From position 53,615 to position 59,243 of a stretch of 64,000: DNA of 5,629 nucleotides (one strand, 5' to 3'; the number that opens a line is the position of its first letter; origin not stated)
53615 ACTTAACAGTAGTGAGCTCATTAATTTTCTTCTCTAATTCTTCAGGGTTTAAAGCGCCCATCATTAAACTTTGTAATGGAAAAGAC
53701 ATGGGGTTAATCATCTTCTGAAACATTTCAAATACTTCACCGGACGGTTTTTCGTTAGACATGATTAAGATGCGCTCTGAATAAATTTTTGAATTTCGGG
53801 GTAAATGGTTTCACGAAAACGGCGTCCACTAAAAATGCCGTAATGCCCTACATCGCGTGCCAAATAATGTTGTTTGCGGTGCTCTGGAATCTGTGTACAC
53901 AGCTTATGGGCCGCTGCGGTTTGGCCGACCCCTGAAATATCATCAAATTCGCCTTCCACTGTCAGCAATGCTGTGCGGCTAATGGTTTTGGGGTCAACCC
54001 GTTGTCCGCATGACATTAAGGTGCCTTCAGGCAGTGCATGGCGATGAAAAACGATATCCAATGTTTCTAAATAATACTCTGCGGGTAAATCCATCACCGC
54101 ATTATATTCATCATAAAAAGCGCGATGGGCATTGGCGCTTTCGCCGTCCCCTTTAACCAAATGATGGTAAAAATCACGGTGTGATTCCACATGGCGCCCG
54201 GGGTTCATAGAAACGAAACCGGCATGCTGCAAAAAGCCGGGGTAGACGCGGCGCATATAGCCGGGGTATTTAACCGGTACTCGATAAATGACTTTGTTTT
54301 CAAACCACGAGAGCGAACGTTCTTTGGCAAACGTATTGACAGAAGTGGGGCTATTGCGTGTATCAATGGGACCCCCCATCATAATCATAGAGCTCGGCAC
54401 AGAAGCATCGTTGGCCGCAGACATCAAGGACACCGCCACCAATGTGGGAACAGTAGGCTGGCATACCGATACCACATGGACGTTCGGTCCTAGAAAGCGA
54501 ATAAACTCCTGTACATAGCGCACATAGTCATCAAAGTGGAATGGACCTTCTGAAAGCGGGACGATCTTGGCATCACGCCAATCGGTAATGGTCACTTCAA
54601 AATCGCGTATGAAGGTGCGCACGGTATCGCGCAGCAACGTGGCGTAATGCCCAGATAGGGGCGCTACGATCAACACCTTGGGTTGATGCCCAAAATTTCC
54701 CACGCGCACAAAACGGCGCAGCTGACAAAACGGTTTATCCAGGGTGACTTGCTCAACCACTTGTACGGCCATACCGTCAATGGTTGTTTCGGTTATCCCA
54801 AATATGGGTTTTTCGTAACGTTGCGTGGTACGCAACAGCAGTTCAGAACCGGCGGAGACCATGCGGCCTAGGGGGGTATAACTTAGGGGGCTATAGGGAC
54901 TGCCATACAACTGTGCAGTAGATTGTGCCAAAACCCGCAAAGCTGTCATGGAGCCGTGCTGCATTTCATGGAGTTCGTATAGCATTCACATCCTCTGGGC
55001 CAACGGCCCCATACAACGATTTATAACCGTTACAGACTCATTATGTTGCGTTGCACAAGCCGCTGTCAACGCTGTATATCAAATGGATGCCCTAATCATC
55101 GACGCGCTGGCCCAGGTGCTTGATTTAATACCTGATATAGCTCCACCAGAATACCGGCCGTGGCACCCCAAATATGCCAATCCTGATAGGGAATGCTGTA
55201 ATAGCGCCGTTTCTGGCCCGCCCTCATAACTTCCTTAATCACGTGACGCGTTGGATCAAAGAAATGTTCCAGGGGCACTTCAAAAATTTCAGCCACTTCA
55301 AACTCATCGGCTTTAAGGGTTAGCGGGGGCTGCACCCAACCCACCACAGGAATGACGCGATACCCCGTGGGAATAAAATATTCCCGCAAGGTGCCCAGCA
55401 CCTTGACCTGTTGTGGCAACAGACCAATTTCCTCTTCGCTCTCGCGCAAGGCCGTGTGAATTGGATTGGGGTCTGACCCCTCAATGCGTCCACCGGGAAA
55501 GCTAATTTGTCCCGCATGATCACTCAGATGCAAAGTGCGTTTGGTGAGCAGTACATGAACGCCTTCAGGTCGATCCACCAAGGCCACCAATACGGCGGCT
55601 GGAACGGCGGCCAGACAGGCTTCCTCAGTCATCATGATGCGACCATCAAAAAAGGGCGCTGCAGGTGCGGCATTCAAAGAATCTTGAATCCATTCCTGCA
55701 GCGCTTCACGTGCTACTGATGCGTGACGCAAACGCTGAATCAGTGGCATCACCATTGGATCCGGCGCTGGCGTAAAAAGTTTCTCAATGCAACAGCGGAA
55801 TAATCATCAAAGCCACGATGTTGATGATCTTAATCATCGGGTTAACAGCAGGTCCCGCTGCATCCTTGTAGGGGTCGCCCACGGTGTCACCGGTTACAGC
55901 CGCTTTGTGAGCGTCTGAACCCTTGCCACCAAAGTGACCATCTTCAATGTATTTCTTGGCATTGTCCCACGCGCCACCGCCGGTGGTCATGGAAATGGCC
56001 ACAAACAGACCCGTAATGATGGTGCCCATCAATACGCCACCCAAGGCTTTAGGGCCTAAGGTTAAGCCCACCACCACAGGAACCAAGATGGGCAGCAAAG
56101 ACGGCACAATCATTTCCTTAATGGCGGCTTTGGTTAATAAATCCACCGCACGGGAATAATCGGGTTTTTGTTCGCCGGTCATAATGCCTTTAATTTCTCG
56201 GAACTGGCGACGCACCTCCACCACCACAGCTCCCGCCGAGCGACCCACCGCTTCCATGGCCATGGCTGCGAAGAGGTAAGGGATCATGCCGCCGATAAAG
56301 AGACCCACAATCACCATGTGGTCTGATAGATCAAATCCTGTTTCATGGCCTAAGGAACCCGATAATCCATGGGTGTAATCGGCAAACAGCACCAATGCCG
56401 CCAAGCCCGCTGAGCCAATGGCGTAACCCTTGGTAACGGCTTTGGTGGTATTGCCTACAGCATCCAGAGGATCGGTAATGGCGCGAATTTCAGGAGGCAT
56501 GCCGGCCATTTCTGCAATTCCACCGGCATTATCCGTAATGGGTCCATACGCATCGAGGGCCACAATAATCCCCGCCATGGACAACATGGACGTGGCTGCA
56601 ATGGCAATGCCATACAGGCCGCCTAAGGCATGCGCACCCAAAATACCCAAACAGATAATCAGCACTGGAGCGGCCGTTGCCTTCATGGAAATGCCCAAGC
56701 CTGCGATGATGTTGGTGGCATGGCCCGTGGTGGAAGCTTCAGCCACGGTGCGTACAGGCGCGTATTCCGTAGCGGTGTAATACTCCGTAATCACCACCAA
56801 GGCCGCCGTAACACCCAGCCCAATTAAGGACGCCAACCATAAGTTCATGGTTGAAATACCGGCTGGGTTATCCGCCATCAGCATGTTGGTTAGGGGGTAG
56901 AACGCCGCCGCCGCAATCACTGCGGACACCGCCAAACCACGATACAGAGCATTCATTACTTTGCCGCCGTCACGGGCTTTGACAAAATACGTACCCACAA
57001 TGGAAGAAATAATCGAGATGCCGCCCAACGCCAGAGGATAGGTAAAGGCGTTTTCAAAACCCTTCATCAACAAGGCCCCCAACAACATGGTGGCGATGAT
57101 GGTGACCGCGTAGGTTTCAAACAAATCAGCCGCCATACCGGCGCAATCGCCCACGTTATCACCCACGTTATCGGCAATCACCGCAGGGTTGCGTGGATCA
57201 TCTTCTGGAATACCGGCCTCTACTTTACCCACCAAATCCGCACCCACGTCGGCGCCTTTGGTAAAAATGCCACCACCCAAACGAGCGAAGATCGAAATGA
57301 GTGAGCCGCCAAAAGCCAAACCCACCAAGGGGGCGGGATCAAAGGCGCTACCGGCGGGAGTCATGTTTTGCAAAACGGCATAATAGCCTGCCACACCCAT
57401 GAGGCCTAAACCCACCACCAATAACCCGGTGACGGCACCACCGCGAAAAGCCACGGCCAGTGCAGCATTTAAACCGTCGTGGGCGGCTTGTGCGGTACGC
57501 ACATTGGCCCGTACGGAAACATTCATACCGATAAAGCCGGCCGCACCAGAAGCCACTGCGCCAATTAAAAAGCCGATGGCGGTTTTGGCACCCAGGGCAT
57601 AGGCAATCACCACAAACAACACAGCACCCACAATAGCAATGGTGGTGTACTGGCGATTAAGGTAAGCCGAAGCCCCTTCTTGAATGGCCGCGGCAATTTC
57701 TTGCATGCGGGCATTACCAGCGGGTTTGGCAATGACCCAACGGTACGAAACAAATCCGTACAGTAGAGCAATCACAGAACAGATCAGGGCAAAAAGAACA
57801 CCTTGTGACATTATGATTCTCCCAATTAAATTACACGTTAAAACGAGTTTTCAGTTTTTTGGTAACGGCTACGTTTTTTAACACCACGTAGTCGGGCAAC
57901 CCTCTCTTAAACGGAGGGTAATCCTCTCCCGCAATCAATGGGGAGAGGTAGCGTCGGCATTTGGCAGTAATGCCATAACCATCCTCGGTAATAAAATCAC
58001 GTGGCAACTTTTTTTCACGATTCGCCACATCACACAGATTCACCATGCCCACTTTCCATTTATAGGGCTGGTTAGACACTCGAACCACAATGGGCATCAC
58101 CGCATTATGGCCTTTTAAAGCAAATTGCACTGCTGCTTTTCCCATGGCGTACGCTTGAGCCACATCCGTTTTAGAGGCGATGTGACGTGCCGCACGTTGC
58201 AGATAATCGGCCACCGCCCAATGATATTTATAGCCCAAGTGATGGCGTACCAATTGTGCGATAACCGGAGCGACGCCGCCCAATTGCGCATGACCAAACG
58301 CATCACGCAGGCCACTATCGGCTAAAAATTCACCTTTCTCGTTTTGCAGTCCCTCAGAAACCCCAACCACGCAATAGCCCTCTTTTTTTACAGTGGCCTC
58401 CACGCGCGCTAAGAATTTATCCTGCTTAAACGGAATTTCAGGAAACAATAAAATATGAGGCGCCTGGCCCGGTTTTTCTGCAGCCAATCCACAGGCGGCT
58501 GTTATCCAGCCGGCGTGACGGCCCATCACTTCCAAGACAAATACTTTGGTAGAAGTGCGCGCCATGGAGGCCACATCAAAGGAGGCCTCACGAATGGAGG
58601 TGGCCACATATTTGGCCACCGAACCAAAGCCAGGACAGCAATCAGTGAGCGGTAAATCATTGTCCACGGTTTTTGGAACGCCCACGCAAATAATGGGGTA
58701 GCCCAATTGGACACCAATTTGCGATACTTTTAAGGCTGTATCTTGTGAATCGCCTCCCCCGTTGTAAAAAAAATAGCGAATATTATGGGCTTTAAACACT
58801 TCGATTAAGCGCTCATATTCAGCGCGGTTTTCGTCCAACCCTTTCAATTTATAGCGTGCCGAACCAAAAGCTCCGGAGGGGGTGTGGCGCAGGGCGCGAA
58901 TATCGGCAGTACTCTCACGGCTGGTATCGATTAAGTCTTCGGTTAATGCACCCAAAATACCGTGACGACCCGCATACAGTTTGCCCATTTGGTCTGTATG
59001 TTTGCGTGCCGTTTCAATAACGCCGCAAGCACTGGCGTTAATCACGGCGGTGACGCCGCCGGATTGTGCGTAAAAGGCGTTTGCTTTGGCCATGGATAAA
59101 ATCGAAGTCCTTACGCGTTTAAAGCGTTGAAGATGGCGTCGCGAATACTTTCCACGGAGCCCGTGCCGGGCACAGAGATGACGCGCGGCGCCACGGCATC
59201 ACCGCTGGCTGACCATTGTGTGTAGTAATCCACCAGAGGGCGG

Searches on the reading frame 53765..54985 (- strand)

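Call 47: search_protein_families(library=pfam, proteins=[window:53765-54985:-], max_evalue=0.00001)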
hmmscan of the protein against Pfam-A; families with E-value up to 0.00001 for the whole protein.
window:53765-54985:- (406 aa): 1 family
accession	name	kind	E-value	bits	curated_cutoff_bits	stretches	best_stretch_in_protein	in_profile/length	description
PF06850.17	PHB_depo_C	-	4.6e-98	327.1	27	1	204-405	1-202/203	PHB de-polymerase C-terminus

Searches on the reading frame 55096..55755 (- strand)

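Call 47: search_protein_families(library=pfam, proteins=[window:55096-55755:-], max_evalue=0.00001)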
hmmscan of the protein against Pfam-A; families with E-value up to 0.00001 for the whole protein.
window:55096-55755:- (219 aa): 1 family
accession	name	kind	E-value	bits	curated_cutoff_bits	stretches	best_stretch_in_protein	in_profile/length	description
PF00293.34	NUDIX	-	1.3e-13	51.5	21.1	1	53-165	4-118/134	NUDIX domain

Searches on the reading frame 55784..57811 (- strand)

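Call 47: search_protein_families(library=pfam, proteins=[window:55784-57811:-], max_evalue=0.00001)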
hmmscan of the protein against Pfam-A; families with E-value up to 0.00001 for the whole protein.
window:55784-57811:- (675 aa): 1 family
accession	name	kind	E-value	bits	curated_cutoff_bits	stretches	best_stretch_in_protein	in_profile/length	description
PF03030.21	H_PPase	-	8.9e-270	897.3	29.7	1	13-670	1-645/645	Inorganic H+ pyrophosphatase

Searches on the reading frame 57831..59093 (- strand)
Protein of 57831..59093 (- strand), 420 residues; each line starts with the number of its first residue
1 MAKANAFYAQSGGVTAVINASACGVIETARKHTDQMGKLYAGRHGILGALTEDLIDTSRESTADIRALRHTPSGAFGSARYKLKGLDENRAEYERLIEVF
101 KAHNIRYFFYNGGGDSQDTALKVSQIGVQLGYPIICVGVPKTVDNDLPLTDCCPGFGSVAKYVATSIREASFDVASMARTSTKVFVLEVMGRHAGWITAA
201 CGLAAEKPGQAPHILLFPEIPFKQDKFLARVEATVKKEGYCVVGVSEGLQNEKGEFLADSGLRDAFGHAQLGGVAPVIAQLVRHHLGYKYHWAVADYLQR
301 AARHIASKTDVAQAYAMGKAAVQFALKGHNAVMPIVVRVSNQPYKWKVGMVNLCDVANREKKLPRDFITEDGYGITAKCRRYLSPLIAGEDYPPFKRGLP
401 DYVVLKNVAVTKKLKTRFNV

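Call 47: search_protein_families(library=pfam, proteins=[window:57831-59093:-], max_evalue=0.00001)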
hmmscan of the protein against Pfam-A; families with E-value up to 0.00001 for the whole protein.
window:57831-59093:- (420 aa): 1 family
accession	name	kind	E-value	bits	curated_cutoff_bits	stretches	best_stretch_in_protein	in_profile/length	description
PF00365.25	PFK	-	4.5e-49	167.7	30.9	1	9-324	5-276/277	Phosphofructokinase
